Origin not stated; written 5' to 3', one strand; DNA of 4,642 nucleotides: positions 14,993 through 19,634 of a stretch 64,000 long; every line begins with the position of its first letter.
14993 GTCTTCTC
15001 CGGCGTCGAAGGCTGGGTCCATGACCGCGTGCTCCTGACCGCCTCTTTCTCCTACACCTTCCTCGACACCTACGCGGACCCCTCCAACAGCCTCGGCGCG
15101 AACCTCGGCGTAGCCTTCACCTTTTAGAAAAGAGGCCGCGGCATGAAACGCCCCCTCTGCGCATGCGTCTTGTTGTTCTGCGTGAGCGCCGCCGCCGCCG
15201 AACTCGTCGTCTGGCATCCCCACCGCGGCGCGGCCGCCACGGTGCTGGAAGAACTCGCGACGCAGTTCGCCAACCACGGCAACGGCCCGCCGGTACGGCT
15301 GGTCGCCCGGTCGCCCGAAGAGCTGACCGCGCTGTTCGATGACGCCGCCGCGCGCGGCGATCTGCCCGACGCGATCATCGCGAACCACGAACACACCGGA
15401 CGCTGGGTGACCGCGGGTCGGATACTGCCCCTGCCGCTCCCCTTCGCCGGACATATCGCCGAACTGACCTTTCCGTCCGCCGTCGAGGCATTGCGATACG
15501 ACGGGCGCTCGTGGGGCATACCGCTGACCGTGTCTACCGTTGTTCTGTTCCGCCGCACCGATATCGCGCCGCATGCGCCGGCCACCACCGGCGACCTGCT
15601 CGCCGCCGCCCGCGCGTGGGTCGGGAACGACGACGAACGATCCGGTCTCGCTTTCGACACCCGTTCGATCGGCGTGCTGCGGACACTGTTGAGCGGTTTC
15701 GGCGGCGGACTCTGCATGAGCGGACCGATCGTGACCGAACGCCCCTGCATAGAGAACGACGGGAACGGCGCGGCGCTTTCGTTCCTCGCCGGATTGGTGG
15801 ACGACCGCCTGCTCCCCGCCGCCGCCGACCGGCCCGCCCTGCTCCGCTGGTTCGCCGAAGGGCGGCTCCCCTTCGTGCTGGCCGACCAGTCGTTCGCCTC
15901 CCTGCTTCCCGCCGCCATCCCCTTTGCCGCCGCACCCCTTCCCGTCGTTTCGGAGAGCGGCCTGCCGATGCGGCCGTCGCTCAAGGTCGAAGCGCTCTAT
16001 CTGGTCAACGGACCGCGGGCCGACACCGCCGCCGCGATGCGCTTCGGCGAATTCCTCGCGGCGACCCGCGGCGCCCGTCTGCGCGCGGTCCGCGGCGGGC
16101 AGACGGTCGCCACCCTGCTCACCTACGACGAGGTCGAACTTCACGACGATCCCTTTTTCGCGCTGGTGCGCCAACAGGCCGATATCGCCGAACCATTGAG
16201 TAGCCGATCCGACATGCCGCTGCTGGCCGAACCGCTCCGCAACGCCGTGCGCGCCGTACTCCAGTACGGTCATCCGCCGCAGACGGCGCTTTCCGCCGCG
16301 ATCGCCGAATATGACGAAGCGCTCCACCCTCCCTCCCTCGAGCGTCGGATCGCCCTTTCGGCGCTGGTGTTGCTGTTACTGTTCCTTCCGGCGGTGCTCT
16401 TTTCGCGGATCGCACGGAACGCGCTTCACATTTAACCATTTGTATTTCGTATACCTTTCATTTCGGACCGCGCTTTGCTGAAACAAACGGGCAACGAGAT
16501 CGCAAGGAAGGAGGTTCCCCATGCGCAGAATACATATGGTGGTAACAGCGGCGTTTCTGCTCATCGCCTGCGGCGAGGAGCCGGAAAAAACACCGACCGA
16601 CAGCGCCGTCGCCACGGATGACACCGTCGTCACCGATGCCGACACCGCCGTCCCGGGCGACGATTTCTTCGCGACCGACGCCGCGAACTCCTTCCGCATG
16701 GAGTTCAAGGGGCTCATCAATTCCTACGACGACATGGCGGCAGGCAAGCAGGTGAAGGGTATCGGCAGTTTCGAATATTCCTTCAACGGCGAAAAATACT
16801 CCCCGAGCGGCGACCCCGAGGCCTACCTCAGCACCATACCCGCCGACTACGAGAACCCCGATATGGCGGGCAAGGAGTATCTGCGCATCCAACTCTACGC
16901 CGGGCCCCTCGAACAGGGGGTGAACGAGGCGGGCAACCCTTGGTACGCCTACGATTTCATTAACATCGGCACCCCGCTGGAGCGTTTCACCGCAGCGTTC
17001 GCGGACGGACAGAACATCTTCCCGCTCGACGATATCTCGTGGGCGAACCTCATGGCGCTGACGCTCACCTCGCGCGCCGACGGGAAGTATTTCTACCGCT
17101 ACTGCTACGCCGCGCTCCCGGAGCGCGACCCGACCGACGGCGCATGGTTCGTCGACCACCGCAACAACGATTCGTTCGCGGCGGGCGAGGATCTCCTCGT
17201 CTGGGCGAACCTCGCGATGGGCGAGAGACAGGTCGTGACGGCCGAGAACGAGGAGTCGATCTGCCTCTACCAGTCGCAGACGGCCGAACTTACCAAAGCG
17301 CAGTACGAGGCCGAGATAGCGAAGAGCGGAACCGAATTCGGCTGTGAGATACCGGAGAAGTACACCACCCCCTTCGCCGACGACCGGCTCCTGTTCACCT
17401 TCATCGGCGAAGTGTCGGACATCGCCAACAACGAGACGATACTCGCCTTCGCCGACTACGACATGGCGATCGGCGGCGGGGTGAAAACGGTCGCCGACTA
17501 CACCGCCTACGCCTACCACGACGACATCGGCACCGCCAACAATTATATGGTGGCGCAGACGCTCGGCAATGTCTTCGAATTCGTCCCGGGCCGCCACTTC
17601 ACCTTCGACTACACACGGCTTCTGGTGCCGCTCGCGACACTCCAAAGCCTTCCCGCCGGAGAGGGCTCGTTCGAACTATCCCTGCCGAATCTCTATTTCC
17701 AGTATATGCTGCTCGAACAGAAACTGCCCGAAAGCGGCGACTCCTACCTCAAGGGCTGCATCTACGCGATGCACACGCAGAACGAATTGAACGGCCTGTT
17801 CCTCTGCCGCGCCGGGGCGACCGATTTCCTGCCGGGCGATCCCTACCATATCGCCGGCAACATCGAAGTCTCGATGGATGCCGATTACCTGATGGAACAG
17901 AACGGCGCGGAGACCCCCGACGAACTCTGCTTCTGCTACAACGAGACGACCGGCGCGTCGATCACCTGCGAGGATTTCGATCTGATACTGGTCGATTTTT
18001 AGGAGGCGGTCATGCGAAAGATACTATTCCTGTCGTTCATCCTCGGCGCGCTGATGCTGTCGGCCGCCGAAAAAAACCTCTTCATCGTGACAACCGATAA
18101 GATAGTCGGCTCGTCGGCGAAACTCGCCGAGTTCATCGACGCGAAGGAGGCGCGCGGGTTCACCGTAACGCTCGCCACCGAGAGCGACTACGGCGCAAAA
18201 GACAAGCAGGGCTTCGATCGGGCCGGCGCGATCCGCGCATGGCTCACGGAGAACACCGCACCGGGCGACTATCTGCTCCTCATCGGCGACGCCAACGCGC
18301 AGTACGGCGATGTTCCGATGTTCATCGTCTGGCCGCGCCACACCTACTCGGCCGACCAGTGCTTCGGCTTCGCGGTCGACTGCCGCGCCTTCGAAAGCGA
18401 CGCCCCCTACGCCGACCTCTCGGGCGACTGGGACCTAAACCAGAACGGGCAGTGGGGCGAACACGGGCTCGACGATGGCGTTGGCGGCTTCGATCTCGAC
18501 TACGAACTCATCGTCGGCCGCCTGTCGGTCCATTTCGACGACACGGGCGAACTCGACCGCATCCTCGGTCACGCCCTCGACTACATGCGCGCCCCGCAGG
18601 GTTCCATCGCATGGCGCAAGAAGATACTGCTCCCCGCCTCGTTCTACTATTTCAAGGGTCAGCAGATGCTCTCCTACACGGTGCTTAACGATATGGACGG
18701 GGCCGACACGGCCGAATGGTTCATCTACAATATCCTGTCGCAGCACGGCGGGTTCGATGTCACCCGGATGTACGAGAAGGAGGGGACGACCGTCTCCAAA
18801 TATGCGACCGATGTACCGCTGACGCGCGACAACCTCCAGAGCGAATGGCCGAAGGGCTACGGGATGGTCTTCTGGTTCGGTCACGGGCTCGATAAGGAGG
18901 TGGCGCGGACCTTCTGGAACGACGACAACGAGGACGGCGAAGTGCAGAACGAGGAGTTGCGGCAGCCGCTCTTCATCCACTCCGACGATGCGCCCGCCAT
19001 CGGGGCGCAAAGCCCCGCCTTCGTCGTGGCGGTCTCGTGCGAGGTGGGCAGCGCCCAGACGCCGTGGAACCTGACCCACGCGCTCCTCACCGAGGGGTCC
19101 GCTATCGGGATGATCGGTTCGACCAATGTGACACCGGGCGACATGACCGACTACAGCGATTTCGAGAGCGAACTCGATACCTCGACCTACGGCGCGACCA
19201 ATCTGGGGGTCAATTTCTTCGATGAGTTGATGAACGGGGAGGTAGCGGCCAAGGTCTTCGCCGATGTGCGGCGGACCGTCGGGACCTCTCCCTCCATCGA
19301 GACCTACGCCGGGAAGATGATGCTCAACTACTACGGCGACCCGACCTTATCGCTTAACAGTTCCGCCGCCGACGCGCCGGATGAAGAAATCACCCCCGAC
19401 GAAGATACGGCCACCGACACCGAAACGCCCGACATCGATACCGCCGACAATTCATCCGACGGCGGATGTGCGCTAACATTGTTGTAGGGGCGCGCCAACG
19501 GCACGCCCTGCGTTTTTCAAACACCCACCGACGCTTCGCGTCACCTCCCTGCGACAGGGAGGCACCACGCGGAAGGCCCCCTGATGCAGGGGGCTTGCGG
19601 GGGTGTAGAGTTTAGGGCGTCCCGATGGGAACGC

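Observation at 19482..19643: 161-bp palindromic MITE/REP-like element immediately after the C25 peptidase, containing the peptidase stop codon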

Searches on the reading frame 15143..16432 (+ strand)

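Call 10: search_protein_families(library=pfam, proteins=[window:15143-16432:+], max_evalue=0.01)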
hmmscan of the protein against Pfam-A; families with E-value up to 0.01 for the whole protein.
window:15143-16432:+ (430 aa): 1 family
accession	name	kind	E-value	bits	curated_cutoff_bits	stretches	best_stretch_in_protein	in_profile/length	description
PF13416.11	SBP_bac_8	-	2.6e-14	54.1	27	1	38-309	2-247/279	Bacterial extracellular solute-binding protein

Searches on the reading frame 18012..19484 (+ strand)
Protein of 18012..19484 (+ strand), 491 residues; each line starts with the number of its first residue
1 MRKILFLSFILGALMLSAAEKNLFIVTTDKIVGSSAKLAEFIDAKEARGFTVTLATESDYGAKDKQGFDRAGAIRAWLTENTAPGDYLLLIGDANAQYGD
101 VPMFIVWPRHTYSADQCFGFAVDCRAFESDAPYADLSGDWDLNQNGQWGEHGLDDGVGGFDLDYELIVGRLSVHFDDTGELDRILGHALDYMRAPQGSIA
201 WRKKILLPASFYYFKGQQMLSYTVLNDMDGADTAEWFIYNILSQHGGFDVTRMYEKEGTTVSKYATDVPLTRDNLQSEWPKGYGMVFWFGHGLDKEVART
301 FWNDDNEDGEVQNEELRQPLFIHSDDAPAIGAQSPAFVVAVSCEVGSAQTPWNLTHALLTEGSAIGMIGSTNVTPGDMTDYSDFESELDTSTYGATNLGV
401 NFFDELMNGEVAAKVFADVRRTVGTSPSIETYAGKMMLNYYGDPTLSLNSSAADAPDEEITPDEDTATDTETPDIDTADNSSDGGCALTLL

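Call 10: search_protein_families(library=pfam, proteins=[window:18012-19484:+], max_evalue=0.01)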
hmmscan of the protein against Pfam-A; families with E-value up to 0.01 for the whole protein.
window:18012-19484:+ (491 aa): 1 family
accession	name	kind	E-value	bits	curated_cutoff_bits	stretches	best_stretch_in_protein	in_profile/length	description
PF01364.23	Peptidase_C25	-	2.8e-28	99.7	23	1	24-448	2-374/374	Peptidase family C25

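Call 12: find_encoding_contigs(protein=window:18012-19484:+, flank=10000, max_places=10)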
Protein window:18012-19484:+ (491 aa): no gene with exactly this product is on record in the collection.
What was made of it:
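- Tried and rejected: The exact-protein look-up of the peptidase found nothing on record (call 12).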

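Call 17: find_homologous_proteins(query=window:18012-19484:+, max_evalue=1e-10)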
Query window:18012-19484:+ (491 aa): 52 proteins with E <= 1e-10 among 8000 candidates.
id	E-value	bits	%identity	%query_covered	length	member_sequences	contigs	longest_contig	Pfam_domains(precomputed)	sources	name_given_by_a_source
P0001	0.0e+0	1131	100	100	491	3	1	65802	PF01364.25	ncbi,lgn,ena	-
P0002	0.0e+0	1016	89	100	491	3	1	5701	PF01364.25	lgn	-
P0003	5.2e-279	944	83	100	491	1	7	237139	PF01364.25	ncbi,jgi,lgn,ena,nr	ncbi:MAG TPA: C25 family cysteine peptidase [bacterium]|nr:C25 family cysteine peptidase [bacterium]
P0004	1.4e-273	926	82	100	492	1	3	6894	PF01364.25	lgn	-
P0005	2.8e-177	609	57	100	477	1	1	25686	PF01364.25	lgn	-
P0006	7.0e-157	541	52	98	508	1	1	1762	PF01364.25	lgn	-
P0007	2.2e-156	540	53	97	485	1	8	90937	PF01364.25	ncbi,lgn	-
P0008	2.4e-156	540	52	100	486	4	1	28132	PF01364.25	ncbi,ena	-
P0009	2.3e-155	536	57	87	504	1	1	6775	PF01364.25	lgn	-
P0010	4.0e-155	535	52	96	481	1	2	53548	PF01364.25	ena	-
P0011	2.8e-153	529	52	96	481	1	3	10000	PF01364.25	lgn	-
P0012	6.6e-153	528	53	94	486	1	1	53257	PF01364.25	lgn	-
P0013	7.5e-153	528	54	87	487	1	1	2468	PF01364.25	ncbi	-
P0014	8.1e-153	528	54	92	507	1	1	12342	PF01364.25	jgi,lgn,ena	-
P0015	1.3e-152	527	52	96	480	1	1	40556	PF01364.25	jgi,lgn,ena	-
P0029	2.4e-136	474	48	99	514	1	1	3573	PF01364.25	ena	-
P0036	1.6e-121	425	47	89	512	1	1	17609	PF01364.25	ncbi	-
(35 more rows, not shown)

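Call 19: find_encoding_contigs(protein=P0003, flank=10000, max_places=8)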
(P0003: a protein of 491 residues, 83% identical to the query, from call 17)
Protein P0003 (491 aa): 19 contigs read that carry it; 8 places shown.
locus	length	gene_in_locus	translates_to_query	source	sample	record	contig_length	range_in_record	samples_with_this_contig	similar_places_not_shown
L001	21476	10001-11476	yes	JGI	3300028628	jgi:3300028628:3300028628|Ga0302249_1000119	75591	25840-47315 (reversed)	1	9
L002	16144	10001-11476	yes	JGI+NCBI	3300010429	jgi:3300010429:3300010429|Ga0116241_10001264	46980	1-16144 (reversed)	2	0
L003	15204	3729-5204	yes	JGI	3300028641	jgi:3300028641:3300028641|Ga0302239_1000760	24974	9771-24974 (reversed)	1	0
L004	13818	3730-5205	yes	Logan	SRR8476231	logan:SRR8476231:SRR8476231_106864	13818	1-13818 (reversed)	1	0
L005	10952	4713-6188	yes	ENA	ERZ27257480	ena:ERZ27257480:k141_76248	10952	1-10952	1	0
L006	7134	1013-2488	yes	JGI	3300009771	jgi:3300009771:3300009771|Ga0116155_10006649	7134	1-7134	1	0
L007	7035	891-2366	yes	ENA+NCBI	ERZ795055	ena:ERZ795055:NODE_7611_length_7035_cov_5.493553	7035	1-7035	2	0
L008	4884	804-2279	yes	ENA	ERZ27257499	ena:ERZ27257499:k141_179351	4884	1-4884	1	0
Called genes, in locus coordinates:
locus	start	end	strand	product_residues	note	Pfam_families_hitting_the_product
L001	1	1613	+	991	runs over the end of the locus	PF00072:Response_reg (faint), PF01326:PPDK_N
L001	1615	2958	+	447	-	PF01235:Na_Ala_symp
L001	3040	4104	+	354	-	PF00005:ABC_tran, PF13304:AAA_21 (faint), PF08402:TOBE_2, PF03459:TOBE (weak)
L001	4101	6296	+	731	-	PF01547:SBP_bac_1, PF13416:SBP_bac_8, PF00528:BPD_transp_1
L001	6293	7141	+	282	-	PF00528:BPD_transp_1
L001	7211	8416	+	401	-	-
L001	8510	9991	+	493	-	-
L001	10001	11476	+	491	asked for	PF01364:Peptidase_C25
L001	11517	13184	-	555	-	-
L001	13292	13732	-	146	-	-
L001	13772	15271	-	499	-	PF02446:Glyco_hydro_77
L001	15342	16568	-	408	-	PF01773:Nucleos_tra2_N, PF07670:Gate, PF07662:Nucleos_tra2_C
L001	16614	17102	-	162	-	PF00160:Pro_isomerase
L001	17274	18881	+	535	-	PF26766:Choice_anch_L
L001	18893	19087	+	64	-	-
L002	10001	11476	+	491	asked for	PF01364:Peptidase_C25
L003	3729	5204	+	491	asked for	PF01364:Peptidase_C25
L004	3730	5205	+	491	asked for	PF01364:Peptidase_C25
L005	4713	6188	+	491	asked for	PF01364:Peptidase_C25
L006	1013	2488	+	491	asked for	PF01364:Peptidase_C25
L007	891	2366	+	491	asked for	PF01364:Peptidase_C25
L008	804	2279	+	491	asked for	PF01364:Peptidase_C25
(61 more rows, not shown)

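Call 20: find_encoding_contigs(protein=P0002, flank=10000, max_places=4)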
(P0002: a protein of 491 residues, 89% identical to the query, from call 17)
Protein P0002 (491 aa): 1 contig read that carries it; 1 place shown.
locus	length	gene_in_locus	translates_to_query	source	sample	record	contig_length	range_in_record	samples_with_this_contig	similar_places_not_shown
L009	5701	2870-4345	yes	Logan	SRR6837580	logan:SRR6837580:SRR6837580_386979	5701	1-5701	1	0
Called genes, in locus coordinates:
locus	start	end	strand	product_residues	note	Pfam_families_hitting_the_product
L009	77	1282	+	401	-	-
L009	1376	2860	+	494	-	-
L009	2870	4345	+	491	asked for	PF01364:Peptidase_C25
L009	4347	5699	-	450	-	?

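Call 72: search_protein_families(library=ncbifam, proteins=[P0006, P0014, P0029, P0036, window:18012-19484:+], max_evalue=0.01)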
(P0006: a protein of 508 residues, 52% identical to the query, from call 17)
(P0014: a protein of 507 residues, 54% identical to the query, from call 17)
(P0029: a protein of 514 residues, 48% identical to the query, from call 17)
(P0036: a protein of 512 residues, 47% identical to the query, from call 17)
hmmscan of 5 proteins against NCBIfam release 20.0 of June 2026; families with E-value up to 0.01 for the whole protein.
P0006 (508 aa): 0 families

P0014 (507 aa): 1 family
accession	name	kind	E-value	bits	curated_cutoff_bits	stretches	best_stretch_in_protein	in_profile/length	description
NF033707.1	T9SS_sortase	equivalog_domain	0.00071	17.3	420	0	17-100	361-447/1095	type IX secretion system sortase PorU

P0029 (514 aa): 0 families

P0036 (512 aa): 2 families
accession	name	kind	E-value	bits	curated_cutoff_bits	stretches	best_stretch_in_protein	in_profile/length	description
NF033707.1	T9SS_sortase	equivalog_domain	0.0031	15.2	420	0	338-456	633-738/1095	type IX secretion system sortase PorU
TIGR03901.2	MYXO-CTERM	domain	0.0063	16.9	20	1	470-499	4-30/34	MYXO-CTERM sorting domain-containing protein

window:18012-19484:+ (491 aa): 0 families
